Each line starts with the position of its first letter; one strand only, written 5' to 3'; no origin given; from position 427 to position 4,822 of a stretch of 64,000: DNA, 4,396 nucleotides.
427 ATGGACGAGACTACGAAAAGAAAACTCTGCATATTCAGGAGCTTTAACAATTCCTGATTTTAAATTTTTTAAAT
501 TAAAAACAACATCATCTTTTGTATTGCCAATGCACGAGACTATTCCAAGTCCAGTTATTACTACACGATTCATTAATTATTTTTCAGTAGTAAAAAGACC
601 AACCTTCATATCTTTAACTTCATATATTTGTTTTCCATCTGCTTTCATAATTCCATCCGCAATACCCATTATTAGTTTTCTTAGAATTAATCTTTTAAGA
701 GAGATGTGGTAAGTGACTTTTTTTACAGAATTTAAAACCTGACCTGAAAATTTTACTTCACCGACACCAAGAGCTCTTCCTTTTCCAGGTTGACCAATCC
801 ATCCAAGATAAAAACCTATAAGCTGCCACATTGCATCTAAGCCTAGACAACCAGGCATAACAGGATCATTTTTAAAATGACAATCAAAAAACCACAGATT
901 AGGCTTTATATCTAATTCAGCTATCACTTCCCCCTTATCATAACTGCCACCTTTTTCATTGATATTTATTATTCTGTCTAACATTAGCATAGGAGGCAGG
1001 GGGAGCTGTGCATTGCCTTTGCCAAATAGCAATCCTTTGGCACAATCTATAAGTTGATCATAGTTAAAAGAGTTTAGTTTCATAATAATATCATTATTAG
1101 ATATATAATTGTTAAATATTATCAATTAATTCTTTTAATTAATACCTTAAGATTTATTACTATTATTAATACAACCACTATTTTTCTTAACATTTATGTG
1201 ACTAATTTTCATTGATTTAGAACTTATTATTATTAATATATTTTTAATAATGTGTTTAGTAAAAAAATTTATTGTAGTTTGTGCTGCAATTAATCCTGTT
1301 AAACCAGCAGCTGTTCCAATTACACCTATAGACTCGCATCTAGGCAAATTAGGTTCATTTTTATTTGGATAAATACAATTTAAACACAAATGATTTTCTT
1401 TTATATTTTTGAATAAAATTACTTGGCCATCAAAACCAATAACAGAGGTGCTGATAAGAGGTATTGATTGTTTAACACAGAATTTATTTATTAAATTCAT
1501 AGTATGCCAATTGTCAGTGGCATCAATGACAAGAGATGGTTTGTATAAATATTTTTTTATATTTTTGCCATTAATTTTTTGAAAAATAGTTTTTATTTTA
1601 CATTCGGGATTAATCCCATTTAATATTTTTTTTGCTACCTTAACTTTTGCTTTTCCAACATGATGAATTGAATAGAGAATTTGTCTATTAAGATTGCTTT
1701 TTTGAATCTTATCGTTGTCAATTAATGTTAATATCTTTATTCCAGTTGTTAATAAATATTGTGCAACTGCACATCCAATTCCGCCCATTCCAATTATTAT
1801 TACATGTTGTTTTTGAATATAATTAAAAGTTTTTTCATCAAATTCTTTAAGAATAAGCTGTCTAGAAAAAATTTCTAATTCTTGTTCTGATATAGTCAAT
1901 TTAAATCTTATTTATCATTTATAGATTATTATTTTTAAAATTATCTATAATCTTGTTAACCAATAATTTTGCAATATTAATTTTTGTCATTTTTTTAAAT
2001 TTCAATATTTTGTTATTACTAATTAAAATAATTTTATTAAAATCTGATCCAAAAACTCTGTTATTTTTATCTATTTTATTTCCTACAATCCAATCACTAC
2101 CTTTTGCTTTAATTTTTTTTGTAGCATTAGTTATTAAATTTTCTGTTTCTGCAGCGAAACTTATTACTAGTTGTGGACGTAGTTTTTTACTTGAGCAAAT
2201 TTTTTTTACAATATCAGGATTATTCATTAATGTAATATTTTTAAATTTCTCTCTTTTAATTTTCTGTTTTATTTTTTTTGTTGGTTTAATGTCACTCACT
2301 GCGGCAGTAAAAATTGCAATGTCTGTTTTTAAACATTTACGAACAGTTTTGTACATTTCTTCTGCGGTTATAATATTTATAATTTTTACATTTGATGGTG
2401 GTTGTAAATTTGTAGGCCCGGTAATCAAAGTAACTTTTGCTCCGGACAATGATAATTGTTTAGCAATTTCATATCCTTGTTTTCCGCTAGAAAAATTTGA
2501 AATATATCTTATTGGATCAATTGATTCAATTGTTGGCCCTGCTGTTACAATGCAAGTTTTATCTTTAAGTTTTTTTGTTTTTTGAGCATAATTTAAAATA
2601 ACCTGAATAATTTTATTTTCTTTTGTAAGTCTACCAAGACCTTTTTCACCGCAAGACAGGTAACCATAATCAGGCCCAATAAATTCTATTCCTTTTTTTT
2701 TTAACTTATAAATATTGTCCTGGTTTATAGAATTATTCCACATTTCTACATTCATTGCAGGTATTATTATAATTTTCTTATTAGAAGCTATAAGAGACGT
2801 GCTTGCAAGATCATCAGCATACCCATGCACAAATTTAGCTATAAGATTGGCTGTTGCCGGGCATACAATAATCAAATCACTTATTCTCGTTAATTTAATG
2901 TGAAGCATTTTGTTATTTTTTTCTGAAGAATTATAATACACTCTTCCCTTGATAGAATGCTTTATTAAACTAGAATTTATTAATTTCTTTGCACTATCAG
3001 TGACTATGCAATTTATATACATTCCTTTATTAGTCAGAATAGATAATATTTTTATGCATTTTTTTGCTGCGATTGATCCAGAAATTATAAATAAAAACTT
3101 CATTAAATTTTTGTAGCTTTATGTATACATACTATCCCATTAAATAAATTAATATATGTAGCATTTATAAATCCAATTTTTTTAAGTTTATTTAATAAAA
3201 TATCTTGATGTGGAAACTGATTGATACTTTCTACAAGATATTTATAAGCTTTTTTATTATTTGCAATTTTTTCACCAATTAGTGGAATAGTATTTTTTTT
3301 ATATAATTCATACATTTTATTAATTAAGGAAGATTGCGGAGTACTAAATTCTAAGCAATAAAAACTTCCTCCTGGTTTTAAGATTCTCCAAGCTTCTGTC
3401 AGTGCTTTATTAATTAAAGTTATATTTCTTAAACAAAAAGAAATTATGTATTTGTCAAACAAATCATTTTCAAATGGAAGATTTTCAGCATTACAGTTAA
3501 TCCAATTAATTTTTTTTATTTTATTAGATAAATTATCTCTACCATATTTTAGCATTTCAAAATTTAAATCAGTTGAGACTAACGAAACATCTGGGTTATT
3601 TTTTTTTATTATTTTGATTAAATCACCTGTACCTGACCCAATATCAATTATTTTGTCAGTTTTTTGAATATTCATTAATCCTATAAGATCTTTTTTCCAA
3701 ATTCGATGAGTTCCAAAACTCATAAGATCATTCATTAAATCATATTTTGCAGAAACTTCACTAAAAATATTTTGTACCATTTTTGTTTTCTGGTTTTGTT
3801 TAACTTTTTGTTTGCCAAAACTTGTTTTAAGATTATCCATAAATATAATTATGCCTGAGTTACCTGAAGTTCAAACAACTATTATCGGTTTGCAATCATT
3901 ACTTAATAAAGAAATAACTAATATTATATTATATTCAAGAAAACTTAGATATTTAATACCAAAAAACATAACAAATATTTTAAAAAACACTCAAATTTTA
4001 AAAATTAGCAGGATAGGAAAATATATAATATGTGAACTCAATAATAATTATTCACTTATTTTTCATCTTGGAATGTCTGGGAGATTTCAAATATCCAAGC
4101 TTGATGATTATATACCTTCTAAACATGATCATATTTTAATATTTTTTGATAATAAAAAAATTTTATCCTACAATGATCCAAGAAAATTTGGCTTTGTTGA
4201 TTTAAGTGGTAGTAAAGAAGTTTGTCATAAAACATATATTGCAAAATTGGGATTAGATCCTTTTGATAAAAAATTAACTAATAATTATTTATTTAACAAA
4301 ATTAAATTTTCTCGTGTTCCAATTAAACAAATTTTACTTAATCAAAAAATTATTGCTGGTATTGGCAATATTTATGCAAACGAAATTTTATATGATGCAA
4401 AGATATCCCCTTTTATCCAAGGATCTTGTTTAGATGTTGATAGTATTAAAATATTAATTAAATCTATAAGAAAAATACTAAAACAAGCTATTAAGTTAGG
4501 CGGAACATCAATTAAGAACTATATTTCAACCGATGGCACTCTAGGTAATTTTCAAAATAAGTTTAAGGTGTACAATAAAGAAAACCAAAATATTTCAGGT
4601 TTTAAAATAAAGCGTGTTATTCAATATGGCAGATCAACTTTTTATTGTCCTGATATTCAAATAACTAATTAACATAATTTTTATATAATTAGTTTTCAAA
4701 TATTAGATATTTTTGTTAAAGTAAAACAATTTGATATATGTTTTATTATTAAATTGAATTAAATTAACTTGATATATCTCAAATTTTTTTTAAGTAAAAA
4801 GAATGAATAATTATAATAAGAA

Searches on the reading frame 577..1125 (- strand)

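Call 43: search_protein_families(library=pfam, proteins=[window:577-1125:-], max_evalue=0.00001)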
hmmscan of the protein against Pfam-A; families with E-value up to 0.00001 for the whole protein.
window:577-1125:- (182 aa): 1 family
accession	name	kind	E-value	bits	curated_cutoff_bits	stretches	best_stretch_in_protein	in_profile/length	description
PF07977.19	FabA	-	2.8e-47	160.3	23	1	41-171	1-138/138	FabA-like domain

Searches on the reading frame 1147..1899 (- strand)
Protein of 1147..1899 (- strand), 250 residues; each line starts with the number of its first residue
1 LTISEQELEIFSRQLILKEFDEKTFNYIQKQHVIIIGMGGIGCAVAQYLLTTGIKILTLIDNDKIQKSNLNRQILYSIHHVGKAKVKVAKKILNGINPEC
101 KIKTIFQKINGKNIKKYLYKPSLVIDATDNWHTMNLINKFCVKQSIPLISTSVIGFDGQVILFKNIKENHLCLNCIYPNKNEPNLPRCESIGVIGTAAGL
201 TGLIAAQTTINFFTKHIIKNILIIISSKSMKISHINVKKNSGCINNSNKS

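Call 43: search_protein_families(library=pfam, proteins=[window:1147-1899:-], max_evalue=0.00001)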
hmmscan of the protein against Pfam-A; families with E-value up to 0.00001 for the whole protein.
window:1147-1899:- (250 aa): 1 family
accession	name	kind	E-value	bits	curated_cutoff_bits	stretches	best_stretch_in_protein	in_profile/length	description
PF00899.27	ThiF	-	1.3e-64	218.1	28.1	1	11-243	1-236/238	ThiF family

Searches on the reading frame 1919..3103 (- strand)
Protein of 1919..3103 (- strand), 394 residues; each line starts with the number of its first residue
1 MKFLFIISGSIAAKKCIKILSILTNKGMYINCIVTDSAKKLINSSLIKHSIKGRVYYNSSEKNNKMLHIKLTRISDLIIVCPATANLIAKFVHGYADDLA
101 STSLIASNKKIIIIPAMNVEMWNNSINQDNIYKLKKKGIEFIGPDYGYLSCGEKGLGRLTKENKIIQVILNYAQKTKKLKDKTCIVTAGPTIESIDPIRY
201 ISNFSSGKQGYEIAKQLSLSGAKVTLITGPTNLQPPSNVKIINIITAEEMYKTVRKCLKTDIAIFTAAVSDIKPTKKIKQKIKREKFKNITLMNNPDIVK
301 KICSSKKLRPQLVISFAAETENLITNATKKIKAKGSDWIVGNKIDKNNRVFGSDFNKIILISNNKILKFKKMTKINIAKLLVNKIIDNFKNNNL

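Call 43: search_protein_families(library=pfam, proteins=[window:1919-3103:-], max_evalue=0.00001)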
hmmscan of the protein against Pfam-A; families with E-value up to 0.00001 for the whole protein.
window:1919-3103:- (394 aa): 2 families
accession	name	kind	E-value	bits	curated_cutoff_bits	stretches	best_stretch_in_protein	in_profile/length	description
PF04127.22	DFP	-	1.8e-61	207.7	22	1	179-361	1-186/186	DNA/pantothenate metabolism flavoprotein C-terminal domain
PF02441.25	Flavoprotein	-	3.1e-28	98.8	22.7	1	1-170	1-159/162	Flavoprotein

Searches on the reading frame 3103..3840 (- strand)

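Call 43: search_protein_families(library=pfam, proteins=[window:3103-3840:-], max_evalue=0.00001)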
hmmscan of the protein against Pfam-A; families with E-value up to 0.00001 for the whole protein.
window:3103-3840:- (245 aa): 7 families
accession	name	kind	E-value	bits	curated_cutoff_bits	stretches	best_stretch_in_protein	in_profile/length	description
PF01209.24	Ubie_methyltran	-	2.6e-71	240.1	20.1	1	16-244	3-233/233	ubiE/COQ5 methyltransferase family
PF08241.18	Methyltransf_11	-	6e-17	62.5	21.2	1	65-162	1-95/95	Methyltransferase domain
PF13649.12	Methyltransf_25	-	3.7e-16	60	27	1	64-158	1-97/97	Methyltransferase domain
PF13847.12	Methyltransf_31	-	1.2e-14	54.7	27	1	59-201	2-139/145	Methyltransferase domain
PF08242.18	Methyltransf_12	-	3.5e-10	40.9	30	1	65-159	1-97/98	Methyltransferase domain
PF05175.20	MTS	-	1.5e-06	28.4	23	1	56-129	27-100/170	Methyltransferase small domain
PF13489.12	Methyltransf_23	-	6.3e-06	26.4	27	1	58-181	20-124/164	Methyltransferase domain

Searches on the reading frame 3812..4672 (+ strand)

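Call 43: search_protein_families(library=pfam, proteins=[window:3812-4672:+], max_evalue=0.00001)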
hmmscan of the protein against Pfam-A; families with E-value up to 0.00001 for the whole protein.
window:3812-4672:+ (286 aa): 2 families
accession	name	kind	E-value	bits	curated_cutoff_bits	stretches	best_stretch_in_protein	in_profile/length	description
PF01149.29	Fapy_DNA_glyco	-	3.8e-29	102.1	25.5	1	14-128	1-116/117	Formamidopyrimidine-DNA glycosylase N-terminal domain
PF06831.19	H2TH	-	8.2e-25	87.1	34.7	1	146-235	1-90/93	Formamidopyrimidine-DNA glycosylase H2TH domain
